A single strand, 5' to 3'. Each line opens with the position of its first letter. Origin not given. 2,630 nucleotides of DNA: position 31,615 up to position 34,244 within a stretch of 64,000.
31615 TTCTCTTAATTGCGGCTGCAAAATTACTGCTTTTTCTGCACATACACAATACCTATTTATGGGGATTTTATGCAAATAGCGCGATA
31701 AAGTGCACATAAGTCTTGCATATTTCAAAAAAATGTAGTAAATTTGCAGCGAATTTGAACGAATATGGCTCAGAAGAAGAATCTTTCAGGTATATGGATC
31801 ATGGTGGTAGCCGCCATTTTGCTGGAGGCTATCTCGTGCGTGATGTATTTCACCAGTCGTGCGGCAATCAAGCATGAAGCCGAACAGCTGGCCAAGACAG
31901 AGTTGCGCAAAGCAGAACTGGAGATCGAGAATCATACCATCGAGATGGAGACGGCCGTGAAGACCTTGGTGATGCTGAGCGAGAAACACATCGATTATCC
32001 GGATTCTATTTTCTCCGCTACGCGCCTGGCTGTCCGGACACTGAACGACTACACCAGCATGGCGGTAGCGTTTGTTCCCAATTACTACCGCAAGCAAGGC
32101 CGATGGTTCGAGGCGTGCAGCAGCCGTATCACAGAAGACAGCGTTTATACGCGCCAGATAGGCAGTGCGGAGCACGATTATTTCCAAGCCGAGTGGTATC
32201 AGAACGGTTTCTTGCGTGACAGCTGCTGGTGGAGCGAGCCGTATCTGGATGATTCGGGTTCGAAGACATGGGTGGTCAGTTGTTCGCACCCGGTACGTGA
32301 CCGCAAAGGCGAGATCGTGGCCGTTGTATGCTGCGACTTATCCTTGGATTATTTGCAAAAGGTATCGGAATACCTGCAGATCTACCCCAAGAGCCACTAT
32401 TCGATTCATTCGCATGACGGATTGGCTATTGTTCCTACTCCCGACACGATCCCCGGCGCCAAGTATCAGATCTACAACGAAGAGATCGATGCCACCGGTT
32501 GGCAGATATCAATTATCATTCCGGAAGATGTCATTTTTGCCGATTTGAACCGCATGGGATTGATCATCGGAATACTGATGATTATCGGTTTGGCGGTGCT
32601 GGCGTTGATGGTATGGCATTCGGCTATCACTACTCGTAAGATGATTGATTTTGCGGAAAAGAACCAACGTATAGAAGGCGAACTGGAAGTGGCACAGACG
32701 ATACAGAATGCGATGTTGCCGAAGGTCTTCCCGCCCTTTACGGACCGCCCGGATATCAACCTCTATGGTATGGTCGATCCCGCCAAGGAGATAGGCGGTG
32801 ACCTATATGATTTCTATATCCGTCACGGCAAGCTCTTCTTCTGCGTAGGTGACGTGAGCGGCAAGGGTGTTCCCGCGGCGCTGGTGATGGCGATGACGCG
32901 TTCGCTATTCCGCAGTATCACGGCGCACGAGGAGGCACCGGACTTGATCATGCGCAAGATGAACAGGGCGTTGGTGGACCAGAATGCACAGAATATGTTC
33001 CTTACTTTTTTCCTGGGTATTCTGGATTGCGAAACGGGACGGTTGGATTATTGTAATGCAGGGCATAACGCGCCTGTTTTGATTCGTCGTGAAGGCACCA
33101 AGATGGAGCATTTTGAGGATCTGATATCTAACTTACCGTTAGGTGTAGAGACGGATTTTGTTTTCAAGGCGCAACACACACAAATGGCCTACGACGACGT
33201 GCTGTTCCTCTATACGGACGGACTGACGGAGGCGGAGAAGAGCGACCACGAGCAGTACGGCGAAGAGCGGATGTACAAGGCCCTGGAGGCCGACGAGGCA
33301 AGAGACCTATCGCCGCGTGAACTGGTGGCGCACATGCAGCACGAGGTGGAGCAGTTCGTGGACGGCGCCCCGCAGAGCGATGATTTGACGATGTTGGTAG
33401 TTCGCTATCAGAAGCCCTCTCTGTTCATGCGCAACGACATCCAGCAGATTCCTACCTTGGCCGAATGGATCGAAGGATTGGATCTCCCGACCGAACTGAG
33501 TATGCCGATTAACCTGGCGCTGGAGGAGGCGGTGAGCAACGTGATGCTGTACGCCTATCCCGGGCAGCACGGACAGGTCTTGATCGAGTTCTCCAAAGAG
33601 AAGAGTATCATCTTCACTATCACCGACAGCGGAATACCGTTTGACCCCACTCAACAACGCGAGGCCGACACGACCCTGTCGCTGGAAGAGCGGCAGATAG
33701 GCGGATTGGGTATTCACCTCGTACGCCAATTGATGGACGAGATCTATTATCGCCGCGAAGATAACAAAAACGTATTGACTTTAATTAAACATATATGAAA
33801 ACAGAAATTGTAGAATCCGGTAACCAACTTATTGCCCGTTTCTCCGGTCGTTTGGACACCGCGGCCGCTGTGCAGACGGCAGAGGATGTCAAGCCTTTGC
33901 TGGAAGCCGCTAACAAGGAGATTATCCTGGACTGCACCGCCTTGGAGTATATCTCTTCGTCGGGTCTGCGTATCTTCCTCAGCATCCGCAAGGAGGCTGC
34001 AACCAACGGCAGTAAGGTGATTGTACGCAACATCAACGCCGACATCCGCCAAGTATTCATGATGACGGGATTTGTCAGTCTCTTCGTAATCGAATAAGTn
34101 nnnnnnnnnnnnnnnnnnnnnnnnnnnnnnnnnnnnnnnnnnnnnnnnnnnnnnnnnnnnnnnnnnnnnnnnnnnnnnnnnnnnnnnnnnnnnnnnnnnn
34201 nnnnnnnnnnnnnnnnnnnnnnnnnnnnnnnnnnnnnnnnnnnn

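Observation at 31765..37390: Sigma-less partner-switching module wired to an alarmone synthetase/hydrolase plus kinase/phosphatase cassette (six translationally coupled genes)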

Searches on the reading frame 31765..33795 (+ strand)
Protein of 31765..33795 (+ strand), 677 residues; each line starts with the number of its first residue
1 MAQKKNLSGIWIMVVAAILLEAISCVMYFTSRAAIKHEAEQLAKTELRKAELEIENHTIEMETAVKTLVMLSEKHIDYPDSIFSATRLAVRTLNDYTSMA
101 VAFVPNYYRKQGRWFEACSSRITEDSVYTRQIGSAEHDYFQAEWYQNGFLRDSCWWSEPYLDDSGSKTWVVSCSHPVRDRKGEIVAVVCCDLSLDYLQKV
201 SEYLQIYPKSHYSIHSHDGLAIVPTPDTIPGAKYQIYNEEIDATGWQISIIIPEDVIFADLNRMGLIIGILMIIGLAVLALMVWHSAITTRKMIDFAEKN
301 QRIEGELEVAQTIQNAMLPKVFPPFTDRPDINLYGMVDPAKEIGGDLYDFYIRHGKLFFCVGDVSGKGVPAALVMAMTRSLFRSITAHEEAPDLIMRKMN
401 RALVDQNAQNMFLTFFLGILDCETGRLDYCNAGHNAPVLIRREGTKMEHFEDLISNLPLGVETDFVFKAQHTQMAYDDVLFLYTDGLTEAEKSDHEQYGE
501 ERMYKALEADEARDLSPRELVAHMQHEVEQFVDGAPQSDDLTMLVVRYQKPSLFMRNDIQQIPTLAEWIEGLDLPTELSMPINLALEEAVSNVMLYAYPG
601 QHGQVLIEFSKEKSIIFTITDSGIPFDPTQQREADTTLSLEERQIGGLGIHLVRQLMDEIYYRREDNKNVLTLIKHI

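Call 3: search_protein_families(library=pfam, proteins=[window:31765-33795:+], max_evalue=0.01)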
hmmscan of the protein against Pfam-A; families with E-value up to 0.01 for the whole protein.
window:31765-33795:+ (677 aa): 5 families
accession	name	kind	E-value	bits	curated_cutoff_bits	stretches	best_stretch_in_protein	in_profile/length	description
PF07228.17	SpoIIE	-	1.2e-51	175.9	25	1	354-548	2-191/192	Stage II sporulation protein E (SpoIIE)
PF13581.12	HATPase_c_2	-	2.6e-22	79.6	27.4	1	565-675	15-127/127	Histidine kinase-like ATPase domain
PF22673.2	MCP-like_PDC_1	-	6.8e-18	65.6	27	1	90-199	9-113/113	Methyl-accepting chemotaxis protein-like, first PDC sensor domain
PF02518.31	HATPase_c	-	1.2e-05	26.2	26.4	1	582-665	6-96/111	Histidine kinase-, DNA gyrase B-, and HSP90-like ATPase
PF02743.24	dCache_1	-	3.3e-05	24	45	1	139-199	95-157/240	Cache domain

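Call 4: search_protein_families(library=ncbifam, proteins=[window:31765-33795:+], max_evalue=0.01)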
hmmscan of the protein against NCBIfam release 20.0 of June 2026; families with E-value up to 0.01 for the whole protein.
window:31765-33795:+ (677 aa): 8 families
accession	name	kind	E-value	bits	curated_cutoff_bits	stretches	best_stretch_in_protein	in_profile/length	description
TIGR02865.1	spore_II_E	equivalog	2.2e-13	49.2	490.8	1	341-547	564-762/764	stage II sporulation protein E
NF038263.1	prot_phos_SiaA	equivalog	1.9e-11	43.3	700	1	296-547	404-656/658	biofilm regulation protein phosphatase SiaA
NF003144.0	PRK04069.1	equivalog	3.5e-10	39.5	145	1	582-670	43-137/161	anti-sigma B factor RsbW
TIGR01924.1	rsbW_low_gc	equivalog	4.6e-08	32.7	155.05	1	582-673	43-139/159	anti-sigma B factor RsbW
NF045505.1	RR_RssB_Pseudo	equivalog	1.7e-07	30.6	700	1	308-489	157-340/394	two-component system response regulator RssB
TIGR01925.2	spIIAB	equivalog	1.4e-06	28.3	135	1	567-667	23-125/137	anti-sigma F factor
NF053867.1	SprKinKinDBac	equivalog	0.0011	17.5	775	1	167-300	149-278/500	sporulation kinase KinD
NF041045.1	RsbA_anti_sig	subfamily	0.0045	16.3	210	1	564-666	196-292/303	anti-sigma factor RsbA family regulatory protein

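Call 51: search_protein_families(library=padloc, proteins=[window:31765-33795:+], max_evalue=0.001)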
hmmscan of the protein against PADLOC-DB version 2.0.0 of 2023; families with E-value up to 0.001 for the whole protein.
window:31765-33795:+ (677 aa): 0 families

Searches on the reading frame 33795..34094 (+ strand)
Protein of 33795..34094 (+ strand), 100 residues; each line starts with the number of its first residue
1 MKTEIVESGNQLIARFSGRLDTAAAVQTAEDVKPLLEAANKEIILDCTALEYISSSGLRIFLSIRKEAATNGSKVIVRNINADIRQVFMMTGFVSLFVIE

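Call 3: search_protein_families(library=pfam, proteins=[window:33795-34094:+], max_evalue=0.01)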
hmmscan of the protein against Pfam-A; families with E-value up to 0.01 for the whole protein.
window:33795-34094:+ (100 aa): 2 families
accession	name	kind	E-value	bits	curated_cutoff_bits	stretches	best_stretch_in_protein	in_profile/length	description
PF01740.26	STAS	-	1.3e-17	63.9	22.6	1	4-97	3-97/106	STAS domain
PF13466.11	STAS_2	-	3.1e-10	40.5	29.2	1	16-93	3-79/80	STAS domain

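Call 4: search_protein_families(library=ncbifam, proteins=[window:33795-34094:+], max_evalue=0.01)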
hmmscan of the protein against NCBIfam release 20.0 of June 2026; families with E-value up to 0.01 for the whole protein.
window:33795-34094:+ (100 aa): 4 families
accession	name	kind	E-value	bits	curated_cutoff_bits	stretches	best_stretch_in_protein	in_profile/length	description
TIGR00377.1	ant_ant_sig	superfamily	1.6e-18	66.5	53.45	1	1-99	3-102/108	anti-sigma factor antagonist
TIGR02886.1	spore_II_AA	equivalog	1.2e-11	44.5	114.75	1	7-96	5-95/106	anti-sigma F factor antagonist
NF047705.1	slr1659_superfam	superfamily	0.0043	17.3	100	1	15-64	20-72/111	slr1659 superfamily regulator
NF033618.0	mlaB_1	equivalog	0.0055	17.1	90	1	15-86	13-81/94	lipid asymmetry maintenance protein MlaB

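Call 51: search_protein_families(library=padloc, proteins=[window:33795-34094:+], max_evalue=0.001)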
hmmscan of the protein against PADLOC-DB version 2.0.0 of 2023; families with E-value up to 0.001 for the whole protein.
window:33795-34094:+ (100 aa): 0 families
